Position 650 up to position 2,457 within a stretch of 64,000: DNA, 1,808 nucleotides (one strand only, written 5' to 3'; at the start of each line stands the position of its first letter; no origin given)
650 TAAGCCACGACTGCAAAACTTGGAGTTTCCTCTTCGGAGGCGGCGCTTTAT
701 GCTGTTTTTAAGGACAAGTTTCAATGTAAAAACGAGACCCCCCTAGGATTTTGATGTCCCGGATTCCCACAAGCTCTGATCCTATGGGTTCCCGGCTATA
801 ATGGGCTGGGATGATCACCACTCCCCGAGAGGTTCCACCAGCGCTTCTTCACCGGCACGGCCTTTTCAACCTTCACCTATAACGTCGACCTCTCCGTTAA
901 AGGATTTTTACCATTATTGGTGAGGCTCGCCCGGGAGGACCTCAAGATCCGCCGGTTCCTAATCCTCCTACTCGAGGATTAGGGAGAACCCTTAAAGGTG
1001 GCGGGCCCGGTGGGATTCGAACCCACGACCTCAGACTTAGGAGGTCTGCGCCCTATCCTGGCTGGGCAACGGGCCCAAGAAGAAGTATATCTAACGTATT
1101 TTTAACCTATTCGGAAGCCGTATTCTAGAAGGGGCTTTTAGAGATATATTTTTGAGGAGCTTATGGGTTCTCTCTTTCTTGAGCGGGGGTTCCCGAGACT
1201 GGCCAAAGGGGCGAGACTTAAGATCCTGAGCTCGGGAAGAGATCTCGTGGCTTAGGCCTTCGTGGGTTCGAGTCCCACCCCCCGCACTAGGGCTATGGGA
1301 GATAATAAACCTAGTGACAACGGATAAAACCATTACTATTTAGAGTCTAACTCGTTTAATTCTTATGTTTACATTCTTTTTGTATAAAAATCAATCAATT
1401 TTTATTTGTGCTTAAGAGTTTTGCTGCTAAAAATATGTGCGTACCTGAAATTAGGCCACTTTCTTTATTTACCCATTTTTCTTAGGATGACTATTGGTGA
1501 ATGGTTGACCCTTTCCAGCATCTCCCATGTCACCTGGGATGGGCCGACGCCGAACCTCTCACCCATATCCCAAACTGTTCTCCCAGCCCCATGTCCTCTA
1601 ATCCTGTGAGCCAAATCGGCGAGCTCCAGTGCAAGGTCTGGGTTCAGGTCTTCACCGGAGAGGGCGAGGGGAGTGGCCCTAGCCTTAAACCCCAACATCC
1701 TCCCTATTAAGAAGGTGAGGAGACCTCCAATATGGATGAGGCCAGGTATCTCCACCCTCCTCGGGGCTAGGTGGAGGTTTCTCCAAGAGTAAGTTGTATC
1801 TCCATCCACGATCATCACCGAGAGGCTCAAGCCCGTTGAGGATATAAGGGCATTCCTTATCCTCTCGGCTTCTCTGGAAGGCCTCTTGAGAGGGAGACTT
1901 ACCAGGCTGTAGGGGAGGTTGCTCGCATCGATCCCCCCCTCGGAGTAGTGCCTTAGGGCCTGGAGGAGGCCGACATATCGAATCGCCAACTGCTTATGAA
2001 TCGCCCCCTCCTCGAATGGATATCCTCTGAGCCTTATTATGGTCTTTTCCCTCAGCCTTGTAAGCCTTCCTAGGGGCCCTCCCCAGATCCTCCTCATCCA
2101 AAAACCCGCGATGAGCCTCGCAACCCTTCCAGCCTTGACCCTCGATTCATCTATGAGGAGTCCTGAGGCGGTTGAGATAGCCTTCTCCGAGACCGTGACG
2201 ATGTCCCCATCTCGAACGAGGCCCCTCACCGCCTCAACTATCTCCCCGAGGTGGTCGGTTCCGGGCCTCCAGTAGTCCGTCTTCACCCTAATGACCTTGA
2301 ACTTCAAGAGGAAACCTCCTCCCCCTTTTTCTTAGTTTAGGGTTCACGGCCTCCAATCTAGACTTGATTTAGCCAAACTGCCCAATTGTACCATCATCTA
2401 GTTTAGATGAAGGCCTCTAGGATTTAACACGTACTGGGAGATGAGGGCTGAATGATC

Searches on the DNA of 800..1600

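Call 60: search_rna_families(source=window, start=800, end=1600, threshold=evalue, max_evalue=1)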
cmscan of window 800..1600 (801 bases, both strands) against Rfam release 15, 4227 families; matches with E-value up to 1: 5.
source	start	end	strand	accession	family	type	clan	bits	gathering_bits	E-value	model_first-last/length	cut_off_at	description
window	1002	1076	-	RF00005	tRNA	Gene; tRNA;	CL00001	63.9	29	1.9e-13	1-71/71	no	tRNA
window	1183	1286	+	RF00005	tRNA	Gene; tRNA;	CL00001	40.5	29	5.1e-07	1-71/71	no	tRNA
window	1001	1076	+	RF04354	Plastid-ycf2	Cis-reg;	-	24.8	65.7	0.012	1-75/75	no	Plastid-ycf2 5UTR RNA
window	1325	1372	-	RF03055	RAGATH-30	Gene; sRNA;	-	19.2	59.5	0.52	1-59/59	no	RAGATH-30 RNA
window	1492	1567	-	RF02924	skipping-rope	Gene; sRNA;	-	17.7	36.7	0.34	1-80/80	no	skipping-rope RNA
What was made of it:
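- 1183..1289 (+): Intron-containing tRNA-Leu(UAA), inverted relative to tRNA-Leu(CAG). It is the other breakpoint of the ~45-kb inversion seen in the JBBIVO01 genome (context, not part of the island). Rfam tRNA at 40.5 bits (call 60).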

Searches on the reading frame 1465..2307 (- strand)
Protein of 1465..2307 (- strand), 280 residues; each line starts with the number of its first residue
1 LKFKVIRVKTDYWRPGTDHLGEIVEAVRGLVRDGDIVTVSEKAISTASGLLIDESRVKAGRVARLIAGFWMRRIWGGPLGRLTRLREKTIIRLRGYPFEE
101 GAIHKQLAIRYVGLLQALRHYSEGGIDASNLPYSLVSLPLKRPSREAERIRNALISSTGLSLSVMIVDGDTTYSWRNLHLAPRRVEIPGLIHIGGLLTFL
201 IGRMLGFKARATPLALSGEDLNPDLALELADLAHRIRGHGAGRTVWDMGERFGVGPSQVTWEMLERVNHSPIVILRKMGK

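Call 52: search_protein_families(library=pfam, alignment_id=A3, max_evalue=0.001)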
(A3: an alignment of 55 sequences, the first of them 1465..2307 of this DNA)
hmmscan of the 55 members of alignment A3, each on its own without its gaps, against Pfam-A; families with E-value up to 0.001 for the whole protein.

A. member 1, window:1465-2307:- (280 aa): 1 family
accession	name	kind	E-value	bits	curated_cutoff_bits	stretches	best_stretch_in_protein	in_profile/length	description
PF01996.21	F420_ligase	-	4.8e-15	56.1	25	1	8-171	2-151/218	F420-0:Gamma-glutamyl ligase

B. families by the number of members that match (of 55 scanned): 102 families (the first 25 are shown)
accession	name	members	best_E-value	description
PF03599.22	CdhD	2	8.6e-131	CO dehydrogenase/acetyl-CoA synthase delta subunit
PF01546.33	Peptidase_M20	2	1.7e-32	Peptidase family M20/M25/M40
PF00549.24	Ligase_CoA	2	1.8e-25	CoA-ligase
PF07687.19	M20_dimer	2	7.6e-20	Peptidase dimerisation domain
PF21349.2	RUBY_RBDX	2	8.7e-16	Rubrerythrin, rubredoxin-like domain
PF03030.21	H_PPase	1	1.7e-212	Inorganic H+ pyrophosphatase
PF05559.16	DUF763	1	1e-124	Protein of unknown function (DUF763)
PF00368.23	HMG-CoA_red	1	1.4e-111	Hydroxymethylglutaryl-coenzyme A reductase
PF02515.22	CoA_transf_3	1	1.1e-99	CoA-transferase family III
PF19436.4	ACS_CODH_B_C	1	3.6e-78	ACS/CODH beta subunit C-terminal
PF00296.26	Bac_luciferase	1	5.5e-71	Luciferase-like monooxygenase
PF01028.25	Topoisom_I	1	2e-64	Eukaryotic DNA topoisomerase I, catalytic core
PF08442.15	ATP-grasp_2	1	2e-64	ATP-grasp domain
PF00248.27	Aldo_ket_red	1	7.3e-64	Aldo/keto reductase family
PF06026.20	Rib_5-P_isom_A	1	7.8e-64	Ribose 5-phosphate isomerase A (phosphoriboisomerase A)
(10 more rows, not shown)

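Call 73: search_protein_families(library=phrogs, alignment_id=A3, max_evalue=0.000001)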
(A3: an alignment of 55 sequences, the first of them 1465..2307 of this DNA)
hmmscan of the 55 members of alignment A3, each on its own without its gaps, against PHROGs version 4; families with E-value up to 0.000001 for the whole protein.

A. member 1, window:1465-2307:- (280 aa): 0 families

B. families by the number of members that match (of 55 scanned): 16 families
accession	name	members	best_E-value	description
phrog_14842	-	2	3.5e-36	-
phrog_8735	-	1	2.6e-64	-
phrog_1319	-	1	6.8e-43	dehydrogenase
phrog_85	-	1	7.2e-42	thymidylate synthase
phrog_174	-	1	4.4e-41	dCMP deaminase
phrog_2369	-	1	8e-29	dCMP deaminase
phrog_164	-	1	1.7e-15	ParA-like partition protein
phrog_35637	-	1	2.7e-13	thymidylate synthase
phrog_10644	-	1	4.1e-11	thymidylate synthase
phrog_18355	-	1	1.2e-10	deoxycytidinylate deaminase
phrog_7878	-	1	1.8e-10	bifunctional heptose 7-phosphate kinase/heptose 1-phosphate adenyltransferase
phrog_22708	-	1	2.6e-10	thymidylate synthase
phrog_20806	-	1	7.2e-08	deoxycytidinylate deaminase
phrog_8118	-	1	7.8e-08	-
phrog_23460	-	1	3.5e-07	-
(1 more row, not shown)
